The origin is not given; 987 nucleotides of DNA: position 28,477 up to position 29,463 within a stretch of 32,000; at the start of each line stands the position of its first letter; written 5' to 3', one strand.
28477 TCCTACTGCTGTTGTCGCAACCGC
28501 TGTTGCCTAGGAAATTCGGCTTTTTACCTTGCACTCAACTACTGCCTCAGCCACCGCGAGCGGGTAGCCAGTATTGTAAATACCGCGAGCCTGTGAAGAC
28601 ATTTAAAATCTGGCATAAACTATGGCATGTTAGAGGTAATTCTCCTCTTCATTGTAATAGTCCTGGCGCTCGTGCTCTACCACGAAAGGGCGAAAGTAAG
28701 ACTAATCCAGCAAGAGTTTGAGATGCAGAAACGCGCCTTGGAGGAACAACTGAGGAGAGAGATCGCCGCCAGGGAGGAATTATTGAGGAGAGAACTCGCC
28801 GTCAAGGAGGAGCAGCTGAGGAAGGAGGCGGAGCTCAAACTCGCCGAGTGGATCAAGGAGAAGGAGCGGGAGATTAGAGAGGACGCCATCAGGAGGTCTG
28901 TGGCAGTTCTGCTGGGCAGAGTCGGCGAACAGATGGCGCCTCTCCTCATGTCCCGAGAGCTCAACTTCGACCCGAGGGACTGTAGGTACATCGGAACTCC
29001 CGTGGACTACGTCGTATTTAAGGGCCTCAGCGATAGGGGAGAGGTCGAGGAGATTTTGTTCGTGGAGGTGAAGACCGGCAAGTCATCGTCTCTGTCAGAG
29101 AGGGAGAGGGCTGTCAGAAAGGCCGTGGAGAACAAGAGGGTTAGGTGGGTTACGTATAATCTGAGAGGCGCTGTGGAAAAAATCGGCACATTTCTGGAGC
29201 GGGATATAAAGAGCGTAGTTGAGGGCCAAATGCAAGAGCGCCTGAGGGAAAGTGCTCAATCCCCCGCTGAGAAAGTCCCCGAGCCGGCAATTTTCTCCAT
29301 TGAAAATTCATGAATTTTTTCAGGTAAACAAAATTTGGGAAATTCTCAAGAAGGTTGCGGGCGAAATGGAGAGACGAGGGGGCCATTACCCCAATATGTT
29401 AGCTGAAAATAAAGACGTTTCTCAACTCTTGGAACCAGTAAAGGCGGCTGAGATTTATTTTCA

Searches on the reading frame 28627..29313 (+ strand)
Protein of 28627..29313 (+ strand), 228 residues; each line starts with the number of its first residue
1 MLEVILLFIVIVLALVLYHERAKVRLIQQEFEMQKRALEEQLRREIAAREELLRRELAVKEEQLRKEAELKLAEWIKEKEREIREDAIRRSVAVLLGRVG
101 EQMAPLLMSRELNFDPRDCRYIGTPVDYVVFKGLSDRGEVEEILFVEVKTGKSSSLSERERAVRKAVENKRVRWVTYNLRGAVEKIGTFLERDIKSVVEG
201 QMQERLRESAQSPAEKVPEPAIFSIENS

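Call 15: find_encoding_contigs(protein=window:28627-29313:+, flank=10000, max_places=10)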
Protein window:28627-29313:+ (228 aa): 13 contigs read that carry it; 10 places shown.
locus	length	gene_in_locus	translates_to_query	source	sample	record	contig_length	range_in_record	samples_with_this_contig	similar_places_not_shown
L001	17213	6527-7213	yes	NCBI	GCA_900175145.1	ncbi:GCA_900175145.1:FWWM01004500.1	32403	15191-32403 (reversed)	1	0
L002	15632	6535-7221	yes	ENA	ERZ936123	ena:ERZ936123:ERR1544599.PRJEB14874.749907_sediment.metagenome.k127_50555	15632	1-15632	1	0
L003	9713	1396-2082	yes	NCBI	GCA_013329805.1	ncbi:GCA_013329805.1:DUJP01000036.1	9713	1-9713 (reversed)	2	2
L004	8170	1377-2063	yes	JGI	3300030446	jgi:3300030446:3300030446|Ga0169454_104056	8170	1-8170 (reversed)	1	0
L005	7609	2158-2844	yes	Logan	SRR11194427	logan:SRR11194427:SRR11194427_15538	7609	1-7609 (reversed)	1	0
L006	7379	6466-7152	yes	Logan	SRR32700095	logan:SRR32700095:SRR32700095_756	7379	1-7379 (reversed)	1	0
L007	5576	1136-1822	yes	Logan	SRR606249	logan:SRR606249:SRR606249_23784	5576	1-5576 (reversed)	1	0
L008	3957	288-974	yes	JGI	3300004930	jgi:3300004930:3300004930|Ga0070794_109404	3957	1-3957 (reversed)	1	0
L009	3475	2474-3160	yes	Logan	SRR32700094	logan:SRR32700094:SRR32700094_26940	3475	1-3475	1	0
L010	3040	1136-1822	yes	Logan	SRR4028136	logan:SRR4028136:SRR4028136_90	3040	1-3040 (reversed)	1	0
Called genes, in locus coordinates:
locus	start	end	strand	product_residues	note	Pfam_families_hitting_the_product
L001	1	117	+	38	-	?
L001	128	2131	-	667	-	PF03190:Thioredox_DsbH, PF13098:Thioredoxin_2, PF13899:Thioredoxin_7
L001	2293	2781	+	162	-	PF05942:PaREP1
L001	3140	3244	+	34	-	-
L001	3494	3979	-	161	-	-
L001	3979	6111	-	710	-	-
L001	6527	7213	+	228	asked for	PF10107:Endonuc_Holl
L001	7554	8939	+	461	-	PF05694:SBP56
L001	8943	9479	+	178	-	-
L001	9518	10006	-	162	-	PF00578:AhpC-TSA, PF08534:Redoxin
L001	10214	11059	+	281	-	PF00581:Rhodanese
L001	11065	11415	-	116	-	PF13806:Rieske_2, PF00355:Rieske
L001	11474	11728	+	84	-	-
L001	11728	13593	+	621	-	PF01558:POR, PF01855:POR_N, PF02780:Transketolase_C (weak), PF17147:PFOR_II (weak)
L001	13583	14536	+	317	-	PF02775:TPP_enzyme_C, PF12367:PFO_beta_C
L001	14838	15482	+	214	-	-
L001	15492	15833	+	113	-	-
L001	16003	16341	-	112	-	PF06094:GGACT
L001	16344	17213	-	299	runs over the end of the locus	PF01047:MarR (weak), PF01978:TrmB, PF12802:MarR_2, PF13412:HTH_24, PF09339:HTH_IclR (weak)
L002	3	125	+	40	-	?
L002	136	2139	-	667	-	PF03190:Thioredox_DsbH, PF13098:Thioredoxin_2, PF13899:Thioredoxin_7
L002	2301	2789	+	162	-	PF05942:PaREP1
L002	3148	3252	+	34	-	-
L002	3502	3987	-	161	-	-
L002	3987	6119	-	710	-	-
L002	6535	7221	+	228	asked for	PF10107:Endonuc_Holl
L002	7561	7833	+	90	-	PF05694:SBP56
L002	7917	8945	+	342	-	PF05694:SBP56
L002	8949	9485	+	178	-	-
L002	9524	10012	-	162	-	PF00578:AhpC-TSA, PF08534:Redoxin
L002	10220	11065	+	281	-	PF00581:Rhodanese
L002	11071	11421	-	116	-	PF13806:Rieske_2, PF00355:Rieske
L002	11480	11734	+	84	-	-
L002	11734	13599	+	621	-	PF01558:POR, PF01855:POR_N, PF02780:Transketolase_C (weak), PF17147:PFOR_II (weak)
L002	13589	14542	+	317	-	PF02775:TPP_enzyme_C, PF12367:PFO_beta_C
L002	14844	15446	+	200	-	-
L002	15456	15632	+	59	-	?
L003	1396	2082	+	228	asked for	PF10107:Endonuc_Holl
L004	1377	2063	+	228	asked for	PF10107:Endonuc_Holl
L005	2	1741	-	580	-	?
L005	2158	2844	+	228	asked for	PF10107:Endonuc_Holl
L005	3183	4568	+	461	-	PF05694:SBP56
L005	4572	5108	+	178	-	-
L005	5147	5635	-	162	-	PF00578:AhpC-TSA, PF08534:Redoxin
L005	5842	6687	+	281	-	PF00581:Rhodanese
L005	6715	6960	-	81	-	PF00355:Rieske, PF13806:Rieske_2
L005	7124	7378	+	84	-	-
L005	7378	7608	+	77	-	?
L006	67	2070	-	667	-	PF03190:Thioredox_DsbH, PF13098:Thioredoxin_2, PF13899:Thioredoxin_7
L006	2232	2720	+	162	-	PF05942:PaREP1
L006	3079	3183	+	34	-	-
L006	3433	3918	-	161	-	-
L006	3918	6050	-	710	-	-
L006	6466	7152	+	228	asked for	PF10107:Endonuc_Holl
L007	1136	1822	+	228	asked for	PF10107:Endonuc_Holl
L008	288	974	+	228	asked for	PF10107:Endonuc_Holl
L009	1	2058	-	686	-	?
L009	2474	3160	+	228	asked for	PF10107:Endonuc_Holl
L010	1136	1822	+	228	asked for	PF10107:Endonuc_Holl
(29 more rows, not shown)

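Call 33: find_homologous_proteins(query=window:28627-29313:+)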
Query window:28627-29313:+ (228 aa): 60 proteins with E <= 0.001 among 2201 candidates.
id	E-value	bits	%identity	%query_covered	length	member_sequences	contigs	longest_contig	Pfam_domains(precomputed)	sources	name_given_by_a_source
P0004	4.3e-131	453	98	100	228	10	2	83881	PF10107.17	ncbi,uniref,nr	ncbi:Holliday junction resolvase-like protein [Pyrobaculum aerophilum]|uniref:Holliday junction reso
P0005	3.2e-58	215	55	90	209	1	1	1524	PF10107.17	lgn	-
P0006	1.2e-48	184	49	89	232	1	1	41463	PF10107.17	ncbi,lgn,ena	-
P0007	1.8e-48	183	49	89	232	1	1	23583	PF10107.17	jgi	-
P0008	2.5e-47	179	48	88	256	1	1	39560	PF10107.17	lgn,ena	-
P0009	3.4e-45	172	48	88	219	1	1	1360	PF10107.17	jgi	-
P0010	2.5e-44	170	45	78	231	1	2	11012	PF10107.17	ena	-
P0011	3.2e-44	169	49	82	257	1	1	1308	PF10107.17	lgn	-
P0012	7.0e-44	168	45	78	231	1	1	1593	PF10107.17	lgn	-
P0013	7.9e-43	165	58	64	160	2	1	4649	PF10107.17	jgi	-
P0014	2.9e-41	160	49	83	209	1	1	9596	PF10107.17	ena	-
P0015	2.9e-39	153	45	90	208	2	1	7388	PF10107.17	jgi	-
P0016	9.2e-38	148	56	55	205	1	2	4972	PF10107.17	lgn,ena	-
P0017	1.5e-37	147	56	55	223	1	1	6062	PF10107.17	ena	-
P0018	1.5e-37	147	56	55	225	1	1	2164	PF10107.17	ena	-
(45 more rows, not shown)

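Call 34: find_encoding_contigs(protein=P0004, flank=10000, max_places=10)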
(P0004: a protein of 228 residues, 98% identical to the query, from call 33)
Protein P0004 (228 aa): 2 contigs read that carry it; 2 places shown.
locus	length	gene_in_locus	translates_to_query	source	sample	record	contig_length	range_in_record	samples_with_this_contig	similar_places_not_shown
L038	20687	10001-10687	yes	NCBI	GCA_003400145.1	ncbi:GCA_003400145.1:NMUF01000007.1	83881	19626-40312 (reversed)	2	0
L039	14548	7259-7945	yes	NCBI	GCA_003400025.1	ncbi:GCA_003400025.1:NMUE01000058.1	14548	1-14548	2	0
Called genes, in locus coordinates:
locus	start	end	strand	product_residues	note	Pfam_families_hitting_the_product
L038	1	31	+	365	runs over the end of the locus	PF01266:DAO, PF07992:Pyr_redox_2 (faint), PF13450:NAD_binding_8 (weak)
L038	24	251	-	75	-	-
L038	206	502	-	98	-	PF00037:Fer4 (weak), PF12797:Fer4_2 (weak), PF12837:Fer4_6 (weak), PF13187:Fer4_9 (faint), PF13237:Fer4_10 (weak), PF14697:Fer4_21 (weak), PF12838:Fer4_7 (weak), PF13484:Fer4_16 (faint)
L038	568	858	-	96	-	-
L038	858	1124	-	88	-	-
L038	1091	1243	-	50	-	PF01206:TusA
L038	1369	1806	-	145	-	PF02635:DsrE, PF13686:DrsE_2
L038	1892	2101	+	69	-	PF01329:Pterin_4a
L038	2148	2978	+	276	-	PF01545:Cation_efflux, PF16916:ZT_dimer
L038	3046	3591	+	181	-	PF05942:PaREP1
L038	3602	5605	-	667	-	PF03190:Thioredox_DsbH, PF13098:Thioredoxin_2, PF13899:Thioredoxin_7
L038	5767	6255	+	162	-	PF05942:PaREP1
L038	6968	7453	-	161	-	-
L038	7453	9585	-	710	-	-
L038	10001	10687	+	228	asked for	PF10107:Endonuc_Holl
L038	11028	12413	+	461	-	PF05694:SBP56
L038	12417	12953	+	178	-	-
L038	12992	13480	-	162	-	PF00578:AhpC-TSA, PF08534:Redoxin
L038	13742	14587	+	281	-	PF00581:Rhodanese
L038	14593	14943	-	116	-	PF13806:Rieske_2, PF00355:Rieske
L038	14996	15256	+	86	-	-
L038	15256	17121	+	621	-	PF01558:POR, PF01855:POR_N, PF02780:Transketolase_C (weak), PF17147:PFOR_II (weak)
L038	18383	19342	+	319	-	PF00261:Tropomyosin (weak), PF04108:ATG17_like (weak), PF08702:Fib_alpha (weak), PF09755:DUF2046 (weak), PF13166:AAA_13, PF24161:CCDC39, PF19220:Rod_CreS, PF23649:FKBP15, +35 more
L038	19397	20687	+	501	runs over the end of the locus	PF00171:Aldedh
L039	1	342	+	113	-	PF05942:PaREP1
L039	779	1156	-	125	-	PF01850:PIN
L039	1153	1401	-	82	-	-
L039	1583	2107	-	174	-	PF01978:TrmB, PF12802:MarR_2, PF13463:HTH_27 (weak), PF01022:HTH_5 (weak), PF13601:HTH_34 (weak), PF22166:WHD_ArnR1 (weak), PF01325:Fe_dep_repress (weak), PF09339:HTH_IclR (weak), +1 more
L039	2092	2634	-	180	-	PF01814:Hemerythrin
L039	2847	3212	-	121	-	-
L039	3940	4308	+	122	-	-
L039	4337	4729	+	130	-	-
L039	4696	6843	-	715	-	-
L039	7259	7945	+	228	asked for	PF10107:Endonuc_Holl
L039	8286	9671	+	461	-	PF05694:SBP56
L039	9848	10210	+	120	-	-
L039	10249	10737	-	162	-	PF00578:AhpC-TSA, PF08534:Redoxin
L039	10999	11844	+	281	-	PF00581:Rhodanese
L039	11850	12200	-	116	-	PF13806:Rieske_2, PF00355:Rieske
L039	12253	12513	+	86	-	-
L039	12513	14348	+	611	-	PF01558:POR, PF01855:POR_N, PF02780:Transketolase_C (weak), PF17147:PFOR_II (weak)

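Call 46: search_protein_families(library=pfam, proteins=[L001:3979-6111:-], max_evalue=0.1)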
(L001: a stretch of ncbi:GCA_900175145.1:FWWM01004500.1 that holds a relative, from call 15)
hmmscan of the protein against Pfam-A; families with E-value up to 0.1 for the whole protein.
L001:3979-6111:- (710 aa): 0 families

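Call 47: search_protein_families(library=phrogs, proteins=[L001:3979-6111:-], max_evalue=0.1)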
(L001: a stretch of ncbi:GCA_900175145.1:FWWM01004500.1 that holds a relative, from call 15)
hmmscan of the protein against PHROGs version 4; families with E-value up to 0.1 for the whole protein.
L001:3979-6111:- (710 aa): 0 families
